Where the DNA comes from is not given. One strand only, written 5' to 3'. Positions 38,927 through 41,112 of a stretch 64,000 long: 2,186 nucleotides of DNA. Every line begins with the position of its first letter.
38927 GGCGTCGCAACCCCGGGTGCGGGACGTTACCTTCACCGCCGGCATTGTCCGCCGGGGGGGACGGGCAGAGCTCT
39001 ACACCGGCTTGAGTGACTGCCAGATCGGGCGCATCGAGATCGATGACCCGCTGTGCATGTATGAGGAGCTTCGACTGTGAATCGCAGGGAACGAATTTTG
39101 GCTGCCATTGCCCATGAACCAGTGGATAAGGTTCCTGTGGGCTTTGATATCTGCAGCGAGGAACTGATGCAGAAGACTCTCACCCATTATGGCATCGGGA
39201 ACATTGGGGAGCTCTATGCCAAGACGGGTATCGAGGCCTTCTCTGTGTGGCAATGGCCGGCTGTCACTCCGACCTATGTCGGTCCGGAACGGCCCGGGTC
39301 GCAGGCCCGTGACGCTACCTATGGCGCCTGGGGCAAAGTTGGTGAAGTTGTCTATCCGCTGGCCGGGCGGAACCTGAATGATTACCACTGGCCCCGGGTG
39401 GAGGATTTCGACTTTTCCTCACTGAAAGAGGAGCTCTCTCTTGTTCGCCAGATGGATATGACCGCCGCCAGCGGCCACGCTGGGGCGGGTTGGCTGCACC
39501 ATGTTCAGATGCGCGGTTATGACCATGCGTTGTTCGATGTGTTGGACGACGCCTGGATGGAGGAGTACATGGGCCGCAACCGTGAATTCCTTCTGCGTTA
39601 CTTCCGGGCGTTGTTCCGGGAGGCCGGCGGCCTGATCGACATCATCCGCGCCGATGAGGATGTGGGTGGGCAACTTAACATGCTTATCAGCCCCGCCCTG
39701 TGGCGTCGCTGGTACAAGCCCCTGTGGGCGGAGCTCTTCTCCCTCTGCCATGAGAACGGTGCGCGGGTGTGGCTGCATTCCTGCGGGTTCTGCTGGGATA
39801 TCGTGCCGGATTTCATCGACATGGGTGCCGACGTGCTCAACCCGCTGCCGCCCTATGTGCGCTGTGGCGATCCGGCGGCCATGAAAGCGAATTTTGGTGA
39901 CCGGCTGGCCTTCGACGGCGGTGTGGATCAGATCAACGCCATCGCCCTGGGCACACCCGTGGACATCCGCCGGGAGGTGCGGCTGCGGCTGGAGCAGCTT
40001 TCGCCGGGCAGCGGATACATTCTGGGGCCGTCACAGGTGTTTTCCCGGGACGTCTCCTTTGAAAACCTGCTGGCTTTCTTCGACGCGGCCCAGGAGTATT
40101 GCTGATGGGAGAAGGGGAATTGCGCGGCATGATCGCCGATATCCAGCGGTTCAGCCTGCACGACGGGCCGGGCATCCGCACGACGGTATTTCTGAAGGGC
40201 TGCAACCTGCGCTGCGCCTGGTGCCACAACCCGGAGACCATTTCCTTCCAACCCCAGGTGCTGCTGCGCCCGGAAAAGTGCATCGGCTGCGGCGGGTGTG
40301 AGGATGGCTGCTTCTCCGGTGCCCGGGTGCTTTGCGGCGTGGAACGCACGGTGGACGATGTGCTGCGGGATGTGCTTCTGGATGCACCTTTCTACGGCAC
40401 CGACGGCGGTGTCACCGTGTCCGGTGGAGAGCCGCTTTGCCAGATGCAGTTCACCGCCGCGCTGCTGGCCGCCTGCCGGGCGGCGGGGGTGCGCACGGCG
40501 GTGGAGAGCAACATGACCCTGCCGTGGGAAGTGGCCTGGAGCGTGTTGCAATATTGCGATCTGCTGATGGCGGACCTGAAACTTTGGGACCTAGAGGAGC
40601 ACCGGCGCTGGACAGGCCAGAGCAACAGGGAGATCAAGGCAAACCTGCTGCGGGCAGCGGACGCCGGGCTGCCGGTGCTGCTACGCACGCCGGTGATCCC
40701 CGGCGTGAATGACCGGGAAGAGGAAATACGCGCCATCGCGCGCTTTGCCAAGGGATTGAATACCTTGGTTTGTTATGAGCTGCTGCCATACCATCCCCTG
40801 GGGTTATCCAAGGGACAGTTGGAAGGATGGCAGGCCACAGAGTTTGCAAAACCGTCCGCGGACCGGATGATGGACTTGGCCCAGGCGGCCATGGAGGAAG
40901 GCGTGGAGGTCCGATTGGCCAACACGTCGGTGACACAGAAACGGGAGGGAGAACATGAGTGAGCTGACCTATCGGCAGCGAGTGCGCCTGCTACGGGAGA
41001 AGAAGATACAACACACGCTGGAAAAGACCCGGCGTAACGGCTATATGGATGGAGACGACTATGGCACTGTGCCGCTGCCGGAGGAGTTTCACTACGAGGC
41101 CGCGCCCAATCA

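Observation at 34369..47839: Glycyl-radical enzyme embedded in a two-importer carbohydrate locus with DUF1861-like and URO-D/MtaA-like proteins: candidate uncharacterised anaerobic sugar pathway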

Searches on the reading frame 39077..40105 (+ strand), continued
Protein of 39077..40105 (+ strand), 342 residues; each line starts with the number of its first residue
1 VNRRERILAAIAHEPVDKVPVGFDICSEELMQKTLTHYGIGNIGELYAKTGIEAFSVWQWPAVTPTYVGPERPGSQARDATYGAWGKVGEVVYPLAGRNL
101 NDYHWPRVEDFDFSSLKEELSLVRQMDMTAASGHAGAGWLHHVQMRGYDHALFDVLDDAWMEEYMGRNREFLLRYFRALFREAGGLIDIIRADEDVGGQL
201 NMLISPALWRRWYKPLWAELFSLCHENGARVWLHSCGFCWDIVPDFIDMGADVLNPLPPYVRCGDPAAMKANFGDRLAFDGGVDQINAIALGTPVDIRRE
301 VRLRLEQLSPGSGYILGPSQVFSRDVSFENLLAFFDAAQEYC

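Call 93: fold_search(model_id=the predicted structure, library=pdb)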
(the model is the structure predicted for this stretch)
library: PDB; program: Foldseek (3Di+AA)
matches with E <= 10: 1923; with E <= 0.001: 84
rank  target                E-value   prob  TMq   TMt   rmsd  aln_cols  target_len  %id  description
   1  4ay7_A                1.2e-12  1.00  0.68  0.69   5.7       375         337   20  methyltransferase from Methanosarcina mazei (released 2012-10-31)
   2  4ay8_A                2.9e-12  1.00  0.65  0.66   6.2       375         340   20  SeMet-derivative of a methyltransferase from M. mazei (released 2012-10-31)
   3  2inf_A                1.1e-11  1.00  0.67  0.66   5.8       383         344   16  Crystal Structure of Uroporphyrinogen Decarboxylase from Bacillus subtilis (released 2006-10-24)
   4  4wsh_B                5.0e-11  1.00  0.59  0.59   7.0       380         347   17  Crystal structure of Probable Uroporphyrinogen decarboxylase (UPD) (URO-D) from Pseudomonas aeruginosa (released 2014-11-19)
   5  1r3y                  6.4e-11  1.00  0.63  0.61   7.1       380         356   16  Uroporphyrinogen Decarboxylase in complex with coproporphyrinogen-III (released 2003-12-09)
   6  3cyv                  1.0e-10  1.00  0.61  0.59   7.1       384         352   15  Crystal structure of uroporphyrinogen decarboxylase from Shigella flexineri: new insights into its catalytic mechanism (released 2009-04-28)
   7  1jpi                  2.2e-10  1.00  0.63  0.60   6.8       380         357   16  Phe232Leu mutant of human UROD, human uroporphyrinogen III decarboxylase (released 2001-12-19)
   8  4wsh_A                2.5e-10  1.00  0.61  0.59   6.8       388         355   16  Crystal structure of Probable Uroporphyrinogen decarboxylase (UPD) (URO-D) from Pseudomonas aeruginosa (released 2014-11-19)
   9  3gw3                  2.5e-10  1.00  0.60  0.57   7.5       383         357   15  human UROD mutant K297N (released 2009-07-07)
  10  6w2o                  2.8e-10  1.00  0.58  0.56   8.7       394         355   14  Crystal structure of uroporphyrinogen III decarboxylate (hemE) from Stenotrophomonas maltophilia (released 2020-04-22)
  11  2eja_A                3.4e-10  1.00  0.64  0.65   6.9       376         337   14  Crystal Structure Of Uroporphyrinogen Decarboxylase From Aquifex aeolicus (released 2008-03-18)
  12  3gvv                  3.4e-10  1.00  0.61  0.59   6.8       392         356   14  Single-chain UROD Y164G (GY) mutation (released 2009-07-07)
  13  1jpk                  3.6e-10  1.00  0.63  0.61   6.7       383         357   15  Gly156Asp mutant of Human UroD, human uroporphyrinogen III decarboxylase (released 2001-12-19)
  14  1r3s                  3.6e-10  1.00  0.63  0.61   6.5       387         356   15  Uroporphyrinogen Decarboxylase single mutant D86G in complex with coproporphyrinogen-I (released 2003-12-09)
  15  4zr8_B                5.6e-10  1.00  0.60  0.59   7.5       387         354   14  Structure of uroporphyrinogen decarboxylase from Acinetobacter baumannii (released 2015-06-03)
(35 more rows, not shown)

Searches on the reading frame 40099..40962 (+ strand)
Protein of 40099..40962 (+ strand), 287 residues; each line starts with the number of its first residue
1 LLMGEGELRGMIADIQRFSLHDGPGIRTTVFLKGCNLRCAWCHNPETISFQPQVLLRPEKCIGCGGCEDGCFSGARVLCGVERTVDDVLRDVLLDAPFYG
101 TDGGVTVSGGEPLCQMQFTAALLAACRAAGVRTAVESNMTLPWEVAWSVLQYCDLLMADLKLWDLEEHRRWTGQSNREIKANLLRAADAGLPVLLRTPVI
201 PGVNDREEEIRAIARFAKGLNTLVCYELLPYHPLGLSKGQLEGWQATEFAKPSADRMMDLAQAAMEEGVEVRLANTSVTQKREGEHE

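Call 3: search_protein_families(library=pfam, proteins=[window:40099-40962:+])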
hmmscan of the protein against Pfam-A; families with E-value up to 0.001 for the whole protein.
window:40099-40962:+ (287 aa): 3 families
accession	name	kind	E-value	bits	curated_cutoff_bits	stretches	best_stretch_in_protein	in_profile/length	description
PF04055.27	Radical_SAM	-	2.1e-20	74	29.5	1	31-210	3-162/166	Radical SAM superfamily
PF13353.11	Fer4_12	-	1.3e-13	51.9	22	1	22-179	2-136/137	4Fe-4S single cluster domain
PF00037.32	Fer4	-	0.00052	20.1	21.1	0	58-75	5-22/24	4Fe-4S binding domain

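Call 7: search_protein_families(library=ncbifam, proteins=[window:40099-40962:+], max_evalue=0.001)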
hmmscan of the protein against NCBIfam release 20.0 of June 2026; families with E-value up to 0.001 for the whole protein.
window:40099-40962:+ (287 aa): 22 families
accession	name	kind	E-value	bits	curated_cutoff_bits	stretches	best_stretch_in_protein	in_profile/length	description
TIGR02494.1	PFLE_PFLC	subfamily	8e-83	278.1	174.35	2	64-263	85-288/293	glycyl-radical enzyme activating protein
NF043069.1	T4HPD_activ_SAM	equivalog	2.3e-72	243.9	425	2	59-273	80-297/299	trans-4-hydroxy-L-proline dehydratase activase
NF048010.1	SfplDhtActHpsHDes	equivalog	6e-71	238.7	430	2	64-246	93-278/298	(2S)-3-sulfopropanediol dehydratase activating enzyme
NF033719.1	ind_deCO2_activ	equivalog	1.9e-69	234.3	425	2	67-270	95-299/302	indoleacetate decarboxylase activase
TIGR04395.1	cutC_activ_rSAM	equivalog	3e-61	207.4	360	2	58-243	85-274/309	choline TMA-lyase-activating enzyme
NF048008.1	SfplDhtActHpfHKleb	equivalog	1.3e-57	195.5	500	2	58-236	82-263/308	(2S)-3-sulfopropanediol dehydratase activating enzyme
NF033717.2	HPDL_rSAM_activ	equivalog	4.5e-57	193.6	420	2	61-270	88-302/311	4-hydroxyphenylacetate decarboxylase activase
TIGR04003.1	rSAM_BssD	equivalog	3.3e-53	180.9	496.45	2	67-269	92-301/314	[benzylsuccinate synthase]-activating enzyme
NF007483.0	PRK10076.1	equivalog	3.6e-49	167.5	326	1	10-272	22-289/292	[formate-C-acetyltransferase]-activating enzyme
TIGR04041.1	activase_YjjW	hypoth_equivalog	5.6e-46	157.2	250.2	2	53-269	64-270/276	YjjW family glycine radical enzyme activase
TIGR02493.1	PFLA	equivalog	4.6e-45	153.8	231.75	2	80-239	43-205/235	pyruvate formate-lyase-activating protein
NF008356.0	PRK11145.1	equivalog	5.5e-33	114.3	375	2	80-262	48-235/246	pyruvate formate lyase 1-activating protein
TIGR02495.1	NrdG2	equivalog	1.9e-17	63.2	131.15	2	12-48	2-39/193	anaerobic ribonucleoside-triphosphate reductase activating protein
TIGR02491.1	NrdG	equivalog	4.8e-12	46.1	126.1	1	12-51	2-41/154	anaerobic ribonucleoside-triphosphate reductase activating protein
TIGR04337.1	AmmeMemoSam_rS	hypoth_equivalog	3e-05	23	220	0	110-233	126-251/349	AmmeMemoRadiSam system radical SAM enzyme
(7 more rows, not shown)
